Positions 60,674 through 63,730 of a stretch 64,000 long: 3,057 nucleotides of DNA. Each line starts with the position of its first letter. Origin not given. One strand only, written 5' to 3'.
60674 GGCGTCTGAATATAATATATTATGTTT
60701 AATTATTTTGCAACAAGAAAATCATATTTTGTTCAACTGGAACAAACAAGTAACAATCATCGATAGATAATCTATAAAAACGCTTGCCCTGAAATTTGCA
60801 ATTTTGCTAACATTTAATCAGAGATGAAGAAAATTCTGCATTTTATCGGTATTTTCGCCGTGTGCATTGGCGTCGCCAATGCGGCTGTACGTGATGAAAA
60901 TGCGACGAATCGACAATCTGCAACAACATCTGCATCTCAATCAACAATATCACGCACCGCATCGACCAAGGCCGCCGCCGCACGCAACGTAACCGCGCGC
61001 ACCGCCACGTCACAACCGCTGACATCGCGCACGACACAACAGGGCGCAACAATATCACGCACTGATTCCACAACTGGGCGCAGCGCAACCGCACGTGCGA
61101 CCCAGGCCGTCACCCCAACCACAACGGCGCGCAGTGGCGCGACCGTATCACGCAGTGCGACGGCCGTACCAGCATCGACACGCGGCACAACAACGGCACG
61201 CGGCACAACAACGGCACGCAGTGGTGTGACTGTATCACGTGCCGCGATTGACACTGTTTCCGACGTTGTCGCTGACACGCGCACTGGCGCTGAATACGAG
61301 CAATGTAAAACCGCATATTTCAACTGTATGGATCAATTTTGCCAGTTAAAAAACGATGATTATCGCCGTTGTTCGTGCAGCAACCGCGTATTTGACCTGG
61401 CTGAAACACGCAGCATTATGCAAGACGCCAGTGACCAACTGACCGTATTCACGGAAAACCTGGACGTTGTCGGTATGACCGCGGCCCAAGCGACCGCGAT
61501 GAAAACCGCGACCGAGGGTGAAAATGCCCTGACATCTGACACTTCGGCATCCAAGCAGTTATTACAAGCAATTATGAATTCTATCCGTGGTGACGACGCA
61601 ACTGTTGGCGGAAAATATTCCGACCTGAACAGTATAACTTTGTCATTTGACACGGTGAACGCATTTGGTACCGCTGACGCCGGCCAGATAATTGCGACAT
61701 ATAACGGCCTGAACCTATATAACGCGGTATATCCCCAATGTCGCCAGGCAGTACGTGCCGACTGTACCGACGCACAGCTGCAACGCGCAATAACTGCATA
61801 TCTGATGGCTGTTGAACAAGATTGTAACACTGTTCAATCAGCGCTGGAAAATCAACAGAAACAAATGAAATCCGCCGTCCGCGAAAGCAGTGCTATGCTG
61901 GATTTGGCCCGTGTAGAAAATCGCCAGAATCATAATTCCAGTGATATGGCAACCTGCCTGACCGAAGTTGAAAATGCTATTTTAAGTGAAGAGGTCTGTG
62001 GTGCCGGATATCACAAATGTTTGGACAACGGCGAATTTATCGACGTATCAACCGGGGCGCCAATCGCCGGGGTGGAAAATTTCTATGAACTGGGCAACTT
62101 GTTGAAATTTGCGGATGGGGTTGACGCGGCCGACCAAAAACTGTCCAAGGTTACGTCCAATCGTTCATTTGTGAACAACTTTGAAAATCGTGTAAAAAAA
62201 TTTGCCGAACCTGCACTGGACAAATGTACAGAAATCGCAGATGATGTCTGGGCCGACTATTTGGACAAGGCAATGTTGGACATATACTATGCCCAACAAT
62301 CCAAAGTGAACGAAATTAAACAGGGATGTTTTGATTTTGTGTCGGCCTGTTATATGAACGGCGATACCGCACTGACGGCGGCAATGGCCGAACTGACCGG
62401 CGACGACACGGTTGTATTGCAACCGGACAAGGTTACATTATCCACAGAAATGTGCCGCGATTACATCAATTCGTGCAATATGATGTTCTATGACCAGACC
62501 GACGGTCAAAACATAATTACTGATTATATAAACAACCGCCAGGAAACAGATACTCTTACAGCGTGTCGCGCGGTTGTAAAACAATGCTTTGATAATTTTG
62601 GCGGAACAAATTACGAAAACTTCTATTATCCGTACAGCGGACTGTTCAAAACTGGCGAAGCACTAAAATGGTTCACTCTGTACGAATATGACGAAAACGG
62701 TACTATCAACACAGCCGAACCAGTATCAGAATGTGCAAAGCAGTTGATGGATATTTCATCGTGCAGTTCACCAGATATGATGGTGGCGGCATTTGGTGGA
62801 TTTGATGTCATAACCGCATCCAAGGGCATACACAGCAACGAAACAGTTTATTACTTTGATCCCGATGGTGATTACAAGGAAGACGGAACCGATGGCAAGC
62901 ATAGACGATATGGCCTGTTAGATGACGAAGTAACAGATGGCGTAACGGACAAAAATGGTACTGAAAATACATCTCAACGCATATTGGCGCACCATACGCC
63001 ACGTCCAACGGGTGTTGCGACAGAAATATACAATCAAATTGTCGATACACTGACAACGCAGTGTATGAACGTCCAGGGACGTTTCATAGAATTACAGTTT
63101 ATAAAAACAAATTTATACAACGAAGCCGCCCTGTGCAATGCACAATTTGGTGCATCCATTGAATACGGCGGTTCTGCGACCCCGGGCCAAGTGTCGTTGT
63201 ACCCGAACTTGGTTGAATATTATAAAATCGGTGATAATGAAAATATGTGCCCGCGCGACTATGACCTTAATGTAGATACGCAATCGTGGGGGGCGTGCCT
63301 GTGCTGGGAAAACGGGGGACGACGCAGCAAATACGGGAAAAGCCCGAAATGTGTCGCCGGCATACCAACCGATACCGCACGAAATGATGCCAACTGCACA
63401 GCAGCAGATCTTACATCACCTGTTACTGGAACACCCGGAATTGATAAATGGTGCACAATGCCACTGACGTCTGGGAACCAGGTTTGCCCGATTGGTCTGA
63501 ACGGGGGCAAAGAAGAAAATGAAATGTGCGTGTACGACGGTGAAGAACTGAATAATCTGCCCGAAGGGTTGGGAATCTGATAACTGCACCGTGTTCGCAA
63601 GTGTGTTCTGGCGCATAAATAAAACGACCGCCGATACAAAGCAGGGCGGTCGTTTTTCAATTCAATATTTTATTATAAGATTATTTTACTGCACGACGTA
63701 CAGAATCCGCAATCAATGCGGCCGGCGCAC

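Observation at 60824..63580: Second member of the secreted paralog family, with a tandem 15-nt duplication in the N-terminal low-complexity region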

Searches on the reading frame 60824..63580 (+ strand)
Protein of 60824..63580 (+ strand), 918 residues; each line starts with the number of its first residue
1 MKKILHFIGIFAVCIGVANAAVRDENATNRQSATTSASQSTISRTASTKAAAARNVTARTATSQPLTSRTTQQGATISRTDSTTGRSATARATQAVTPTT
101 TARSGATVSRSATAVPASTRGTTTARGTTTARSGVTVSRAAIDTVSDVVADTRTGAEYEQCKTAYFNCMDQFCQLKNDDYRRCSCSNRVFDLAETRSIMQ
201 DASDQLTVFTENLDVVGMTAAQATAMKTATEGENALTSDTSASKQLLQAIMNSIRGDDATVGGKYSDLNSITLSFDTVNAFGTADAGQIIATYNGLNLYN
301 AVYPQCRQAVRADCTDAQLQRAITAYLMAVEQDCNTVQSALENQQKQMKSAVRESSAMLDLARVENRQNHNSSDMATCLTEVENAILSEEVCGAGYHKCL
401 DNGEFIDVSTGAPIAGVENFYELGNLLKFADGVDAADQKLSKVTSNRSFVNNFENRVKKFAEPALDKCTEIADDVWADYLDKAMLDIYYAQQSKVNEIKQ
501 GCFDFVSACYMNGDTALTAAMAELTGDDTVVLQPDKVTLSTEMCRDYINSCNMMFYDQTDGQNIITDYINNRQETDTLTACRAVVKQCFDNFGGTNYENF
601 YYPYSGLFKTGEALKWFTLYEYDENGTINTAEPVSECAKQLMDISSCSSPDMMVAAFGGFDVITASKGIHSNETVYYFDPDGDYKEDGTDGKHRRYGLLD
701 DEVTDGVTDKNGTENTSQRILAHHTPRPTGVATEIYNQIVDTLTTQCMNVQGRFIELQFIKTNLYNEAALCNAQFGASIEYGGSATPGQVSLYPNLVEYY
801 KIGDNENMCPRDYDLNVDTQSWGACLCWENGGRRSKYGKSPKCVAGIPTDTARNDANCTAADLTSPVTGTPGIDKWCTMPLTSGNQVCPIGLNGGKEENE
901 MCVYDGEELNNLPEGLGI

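Call 8: search_protein_families(library=pfam, proteins=[window:60824-63580:+], max_evalue=1)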
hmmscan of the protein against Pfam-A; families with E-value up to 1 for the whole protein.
window:60824-63580:+ (918 aa): 1 family
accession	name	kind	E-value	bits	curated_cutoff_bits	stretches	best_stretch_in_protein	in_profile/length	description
PF06367.22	Drf_FH3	-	0.39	11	27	1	314-379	84-149/193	Diaphanous FH3 Domain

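Call 9: search_protein_families(library=ncbifam, proteins=[window:60824-63580:+], max_evalue=1)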
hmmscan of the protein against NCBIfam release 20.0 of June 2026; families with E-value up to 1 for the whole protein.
window:60824-63580:+ (918 aa): 0 families

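Call 10: find_homologous_proteins(query=window:60824-63577:+)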
Query window:60824-63577:+ (918 aa): 960 proteins with E <= 0.001 among 8000 candidates; the best 120 are listed.
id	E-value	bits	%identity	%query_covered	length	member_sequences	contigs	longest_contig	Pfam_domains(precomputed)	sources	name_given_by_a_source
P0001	0.0e+0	2035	98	100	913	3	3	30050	-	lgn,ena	-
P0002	0.0e+0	2031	98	100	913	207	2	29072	-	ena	-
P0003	0.0e+0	1699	97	86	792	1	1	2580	-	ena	-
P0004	0.0e+0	1547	75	100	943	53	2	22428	-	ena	-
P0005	0.0e+0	1545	75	100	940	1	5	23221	-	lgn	-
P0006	0.0e+0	1532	75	100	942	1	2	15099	-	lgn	-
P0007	0.0e+0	1517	74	100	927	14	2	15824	-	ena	-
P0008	0.0e+0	1510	75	100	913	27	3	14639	-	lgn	-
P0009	0.0e+0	1505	73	100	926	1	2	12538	-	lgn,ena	-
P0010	0.0e+0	1503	74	100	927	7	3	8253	-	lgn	-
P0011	0.0e+0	1500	74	100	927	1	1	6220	-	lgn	-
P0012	0.0e+0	1500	74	100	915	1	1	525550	-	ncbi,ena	-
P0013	0.0e+0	1499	74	100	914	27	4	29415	-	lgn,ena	-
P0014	0.0e+0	1498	74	100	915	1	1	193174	-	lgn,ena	-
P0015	0.0e+0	1488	73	100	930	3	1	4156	-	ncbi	-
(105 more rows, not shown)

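Call 13: find_encoding_contigs(protein=P0001, flank=3000, max_places=4)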
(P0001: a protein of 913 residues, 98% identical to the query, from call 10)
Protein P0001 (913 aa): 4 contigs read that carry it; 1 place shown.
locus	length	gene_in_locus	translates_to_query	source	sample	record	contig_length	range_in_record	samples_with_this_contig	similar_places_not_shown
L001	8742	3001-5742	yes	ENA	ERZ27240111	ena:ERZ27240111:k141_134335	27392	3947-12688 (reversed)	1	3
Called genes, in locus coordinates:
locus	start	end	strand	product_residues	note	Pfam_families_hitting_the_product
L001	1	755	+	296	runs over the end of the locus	PF00483:NTP_transferase, PF12804:NTP_transf_3 (weak)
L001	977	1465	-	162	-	PF08973:TM1506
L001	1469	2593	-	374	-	PF00149:Metallophos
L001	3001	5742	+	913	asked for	-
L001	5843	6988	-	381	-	PF02684:LpxB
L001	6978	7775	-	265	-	PF25084:LbH_EIF2B (faint), PF25087:GMPPB_C, PF00132:Hexapep, PF13720:Acetyltransf_11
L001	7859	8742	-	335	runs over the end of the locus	-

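Call 14: find_encoding_contigs(protein=P0002, flank=3000, max_places=4)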
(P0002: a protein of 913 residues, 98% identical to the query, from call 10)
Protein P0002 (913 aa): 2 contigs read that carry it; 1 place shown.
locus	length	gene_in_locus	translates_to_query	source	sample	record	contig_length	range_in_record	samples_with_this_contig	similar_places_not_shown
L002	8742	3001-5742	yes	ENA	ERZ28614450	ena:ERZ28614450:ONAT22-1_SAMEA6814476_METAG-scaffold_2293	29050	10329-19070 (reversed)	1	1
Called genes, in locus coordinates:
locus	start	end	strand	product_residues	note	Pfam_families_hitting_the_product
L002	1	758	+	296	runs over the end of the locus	PF00483:NTP_transferase, PF12804:NTP_transf_3 (weak)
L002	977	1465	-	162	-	PF08973:TM1506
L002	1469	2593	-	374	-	PF00149:Metallophos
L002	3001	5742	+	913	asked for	-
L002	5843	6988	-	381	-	PF02684:LpxB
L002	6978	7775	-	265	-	PF25084:LbH_EIF2B (faint), PF25087:GMPPB_C, PF00132:Hexapep, PF13720:Acetyltransf_11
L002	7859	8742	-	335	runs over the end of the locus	-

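Call 16: list_cluster_members(proteins=[window:60824-63577:+, P0001, P0002])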
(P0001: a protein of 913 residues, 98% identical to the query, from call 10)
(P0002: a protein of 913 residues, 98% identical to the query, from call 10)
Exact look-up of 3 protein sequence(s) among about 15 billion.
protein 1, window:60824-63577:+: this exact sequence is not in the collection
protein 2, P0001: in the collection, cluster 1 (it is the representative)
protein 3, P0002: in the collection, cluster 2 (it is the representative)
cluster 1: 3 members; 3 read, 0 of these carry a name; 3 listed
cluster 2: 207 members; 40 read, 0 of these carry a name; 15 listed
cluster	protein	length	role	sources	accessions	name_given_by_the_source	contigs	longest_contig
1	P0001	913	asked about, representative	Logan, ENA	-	-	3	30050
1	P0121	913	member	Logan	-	-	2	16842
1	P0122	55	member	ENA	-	-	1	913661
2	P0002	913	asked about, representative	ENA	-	-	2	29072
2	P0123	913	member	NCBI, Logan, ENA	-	-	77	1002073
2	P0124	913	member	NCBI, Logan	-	-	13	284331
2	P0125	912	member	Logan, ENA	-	-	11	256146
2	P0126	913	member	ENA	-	-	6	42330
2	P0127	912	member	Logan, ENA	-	-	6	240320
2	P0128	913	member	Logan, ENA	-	-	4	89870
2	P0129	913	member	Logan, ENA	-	-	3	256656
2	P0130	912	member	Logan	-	-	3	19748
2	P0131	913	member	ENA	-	-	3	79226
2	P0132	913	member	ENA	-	-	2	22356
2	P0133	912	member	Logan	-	-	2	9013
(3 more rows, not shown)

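Call 17: find_related_loci(query=A1, collection=genome_contigs, flank=3000)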
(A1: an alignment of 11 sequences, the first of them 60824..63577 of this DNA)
Query A1 (918 aa) in genome_contigs; peptide patterns used: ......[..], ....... (x = any residue, [..] = any of these).
180 stretches matched a pattern; 132 encode a relative of the query (tblastn E <= 1e-3); the best 80 are kept; 80 distinct loci.
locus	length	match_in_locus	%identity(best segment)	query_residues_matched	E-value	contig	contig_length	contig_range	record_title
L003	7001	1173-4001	74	1-918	0e+0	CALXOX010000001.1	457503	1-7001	MAG: uncultured Alphaproteobacteria bacterium isolate BRZ_MD__bin1 genome assembly, contig: BRZ_MD__NODE_4_length_457503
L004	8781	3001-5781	75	1-918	0e+0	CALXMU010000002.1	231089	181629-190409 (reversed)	MAG: uncultured Alphaproteobacteria bacterium isolate BRZ_MD__bin57 genome assembly, contig: BRZ_MD__NODE_45_length_2310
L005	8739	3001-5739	74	1-916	0e+0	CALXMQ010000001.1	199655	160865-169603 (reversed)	MAG: uncultured Alphaproteobacteria bacterium isolate BRZ_KT__bin2 genome assembly, contig: BRZ_KT__NODE_12_length_19965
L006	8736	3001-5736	74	1-916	0e+0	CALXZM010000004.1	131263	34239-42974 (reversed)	MAG: uncultured Alphaproteobacteria bacterium isolate BRZ_LB__bin18 genome assembly, contig: BRZ_LB__NODE_140_length_131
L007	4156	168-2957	73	1-918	0e+0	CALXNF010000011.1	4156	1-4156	MAG: uncultured Alphaproteobacteria bacterium isolate E02__bin305 genome assembly, contig: E02__k127_5280474, whole geno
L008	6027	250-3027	72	1-918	0e+0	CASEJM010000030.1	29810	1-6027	uncultured proteobacterium isolate Batch3_idba_bin.193 genome assembly, contig: Batch3_idba_bin.193.fa_k87_28859772, who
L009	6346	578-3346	72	1-918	0e+0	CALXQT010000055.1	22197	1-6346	MAG: uncultured Alphaproteobacteria bacterium isolate E20__bin73 genome assembly, contig: E20__k127_1464415, whole genom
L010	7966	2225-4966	73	1-916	0e+0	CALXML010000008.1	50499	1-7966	MAG: uncultured Alphaproteobacteria bacterium isolate BRZ_KL__bin36 genome assembly, contig: BRZ_KL__NODE_647_length_504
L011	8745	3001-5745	72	1-916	0e+0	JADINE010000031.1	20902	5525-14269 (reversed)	MAG: Candidatus Enterousia excrementavium isolate B1-16210 B1M03__C268815_L20902_SRR9113712, whole genome shotgun sequen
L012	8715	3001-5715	73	1-916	0e+0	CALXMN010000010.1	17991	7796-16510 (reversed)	MAG: uncultured Alphaproteobacteria bacterium isolate BRZ_KQ__bin82 genome assembly, contig: BRZ_KQ__NODE_5801_length_17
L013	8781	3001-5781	74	1-918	0e+0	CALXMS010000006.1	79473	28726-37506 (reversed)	MAG: uncultured Alphaproteobacteria bacterium isolate BRZ_MB__bin43 genome assembly, contig: BRZ_MB__NODE_498_length_794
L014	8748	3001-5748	69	1-918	0e+0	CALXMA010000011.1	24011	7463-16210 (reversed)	MAG: uncultured Alphaproteobacteria bacterium isolate BRZ_IT__bin13 genome assembly, contig: BRZ_IT__NODE_2126_length_24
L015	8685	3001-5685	70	1-918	0e+0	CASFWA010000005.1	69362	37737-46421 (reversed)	uncultured proteobacterium isolate A86_L4_360360_idba_bin.28 genome assembly, contig: A86_L4_360360_idba_bin.28.fa_scaff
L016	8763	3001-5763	67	1-916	0e+0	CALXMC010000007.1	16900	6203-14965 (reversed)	MAG: uncultured Alphaproteobacteria bacterium isolate BRZ_EE__bin33 genome assembly, contig: BRZ_EE__NODE_4203_length_16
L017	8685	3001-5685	67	1-916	0e+0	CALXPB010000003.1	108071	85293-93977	MAG: uncultured Alphaproteobacteria bacterium isolate BRZ_R__bin77 genome assembly, contig: BRZ_R__NODE_251_length_10807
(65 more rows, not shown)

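Call 20: search_solved_structures(query=window:60824-63577:+, max_evalue=1)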
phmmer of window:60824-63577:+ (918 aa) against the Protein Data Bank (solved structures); distinct sequences matched with E-value up to 1: 0.

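Call 21: search_protein_families(library=phrogs, proteins=[window:60824-63577:+], max_evalue=0.1)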
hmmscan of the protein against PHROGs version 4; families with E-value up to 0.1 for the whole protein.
window:60824-63577:+ (918 aa): 0 families

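Call 36: search_protein_representatives(protein=window:60824-63577:+)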
Query: 918 residues. Proteins with E-value up to 0.001 (for the whole library): 698; up to 1e-10: 507; up to 1e-30: 240. The best 150 are listed.
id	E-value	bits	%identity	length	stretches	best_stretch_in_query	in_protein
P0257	8.7e-265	897.7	59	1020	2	1-664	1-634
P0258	4.3e-238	809.4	55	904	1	9-862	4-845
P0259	1.5e-236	804.3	58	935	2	51-767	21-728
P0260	1.9e-229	780.8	52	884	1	2-893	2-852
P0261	4.3e-221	753.2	52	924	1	18-854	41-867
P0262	7.2e-214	729.3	50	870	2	1-684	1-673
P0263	1.3e-213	728.5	52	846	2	48-660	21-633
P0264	1.7e-209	714.8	52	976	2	12-671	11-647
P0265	5.8e-199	680.0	52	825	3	34-621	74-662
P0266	1.0e-194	665.9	69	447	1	169-606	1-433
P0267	5.3e-185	633.8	49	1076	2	27-669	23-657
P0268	3.7e-180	617.8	49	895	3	64-664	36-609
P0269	9.3e-177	606.5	50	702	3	68-664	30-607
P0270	3.5e-170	584.7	60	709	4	290-685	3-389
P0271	1.9e-168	579.0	47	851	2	57-666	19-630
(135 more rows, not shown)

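Call 47: predict_structure(alignment_id=A3)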
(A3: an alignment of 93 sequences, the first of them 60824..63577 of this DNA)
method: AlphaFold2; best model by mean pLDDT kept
length: 918 residues; sequences in the alignment: 93
mean_pLDDT: 64.4   pTM: 0.45
mean pLDDT of the five models: 64.4, 63.6, 60.9, 59.8, 56.5
residues with pLDDT >= 90: 88; 70-90: 342; 50-70: 212; < 50: 276
segments of 3 or more residues with pLDDT < 50: 1-7, 11-148, 177-182, 212-218, 225-247, 249-286, 362-372, 519-533, 594-606
pLDDT, mean of each block of 10 residues (from residue 1): 46 37 33 31 31 28 32 29 30 29 26 29 27 29 43 69 81 57 50 57 59 48 48 43 45 41 31 35 45 64 78 79 77 70 69 58 46 72 77 60 64 63 66 60 73 81 80 84 80 76 68 50 46 50 64 68 64 76 86 49 51 86 90 91 89 93 92 88 86 89 90 87 89 90 84 85 84 83 62 77 87 59 86 82 86 88 78 88 82 62 79 71
secondary structure, 60 per line:
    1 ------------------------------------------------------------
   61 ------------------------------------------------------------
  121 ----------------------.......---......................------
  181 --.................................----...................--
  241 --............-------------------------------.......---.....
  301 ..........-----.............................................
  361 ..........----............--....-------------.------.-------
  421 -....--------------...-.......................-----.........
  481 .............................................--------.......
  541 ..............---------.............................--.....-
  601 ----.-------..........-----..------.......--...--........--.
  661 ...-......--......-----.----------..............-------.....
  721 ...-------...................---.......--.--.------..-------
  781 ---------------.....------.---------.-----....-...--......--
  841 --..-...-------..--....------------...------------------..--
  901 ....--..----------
elements in order (helices of 4 or more, strands of 3 or more residues): H143-149 H153-174 H183-215 H220-238 H243-254 H286-292 H296-310 H316-370 H375-386 H389-392 H422-425 H444-466 H472-525 H534-554 H564-592 H595-599 H613-617 E618-622 H636-642 H650-657 E660-663 E665-670 E673-678 E695-708 E716-723 H731-749 E753-756 H796-800 E823-826 H835-838 E846-848 H860-863 E876-878 E901-904

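Call 49: fold_search(model_id=the predicted structure, library=pdb)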
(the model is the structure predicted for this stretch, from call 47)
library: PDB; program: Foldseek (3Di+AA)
matches with E <= 10: 19; with E <= 0.001: 0
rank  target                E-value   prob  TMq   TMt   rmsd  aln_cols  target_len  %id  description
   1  7sqc_W0               1.6e+00  0.06  0.10  0.09  40.2       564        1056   11  Ciliary C1 central pair apparatus isolated from Chlamydomonas reinhardtii (released 2022-04-13)
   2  7csp_B                1.9e+00  0.01  0.06  0.10  28.1       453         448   10  Structure of Ephexin4 IDPSH (released 2021-02-24)
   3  8to0_L                2.9e+00  0.06  0.08  0.18  31.1       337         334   13  48-nm repeating structure of doublets from mouse sperm flagella (released 2023-11-01)
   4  8snb_8J               3.1e+00  0.04  0.08  0.14  36.0       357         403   12  atomic model of sea urchin sperm doublet microtubule (48-nm periodicity) (released 2023-06-28)
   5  7rro_B8               3.2e+00  0.02  0.07  0.12  37.1       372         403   13  Structure of the 48-nm repeat doublet microtubule from bovine tracheal cilia (released 2021-10-27)
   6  9cpc_3F               4.2e+00  0.04  0.08  0.15  38.1       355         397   14  Atomic model of porcine brain ventricles cilia doublet microtubule (48-nm periodicity) (released 2024-10-23)
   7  7vci_T                4.8e+00  0.06  0.08  0.07  18.0       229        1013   12  Structure of Xenopus laevis NPC nuclear ring asymmetric unit (released 2022-02-02)
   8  7njk_d                5.3e+00  0.02  0.06  0.11  52.4       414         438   12  Mycobacterium smegmatis ATP synthase state 1a (released 2021-10-27)
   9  7njl_d                5.3e+00  0.02  0.06  0.12  53.1       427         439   11  Mycobacterium smegmatis ATP synthase state 1b (released 2021-10-27)
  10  8to0_l                5.9e+00  0.02  0.07  0.13  35.2       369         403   11  48-nm repeating structure of doublets from mouse sperm flagella (released 2023-11-01)
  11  5hgq_D                5.9e+00  0.01  0.04  0.06  11.5       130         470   11  Loa loa Lysyl-tRNA synthetase in complex with Cladosporin. (released 2016-10-26)
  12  6iy6_A                6.2e+00  0.01  0.04  0.07  15.1       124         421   13  Crystal structure of human cytosolic aspartyl-tRNA synthetase (DRS) in complex with glutathion-S transferase (GST) dom (released 2019-09-11)
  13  8i7r_C7               6.9e+00  0.02  0.08  0.15  38.7       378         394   11  In situ structure of axonemal doublet microtubules in mouse sperm with 48-nm repeat (released 2023-10-11)
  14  8otz_Cn               8.8e+00  0.03  0.09  0.17  39.3       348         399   16  48-nm repeat of the native axonemal doublet microtubule from bovine sperm (released 2023-11-22)
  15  6zbh_C                8.8e+00  0.02  0.07  0.17  20.3       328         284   12  Merozoite surface protein 1 (MSP-1) from Plasmodium falciparum, alternative conformation 5 (released 2021-05-19)
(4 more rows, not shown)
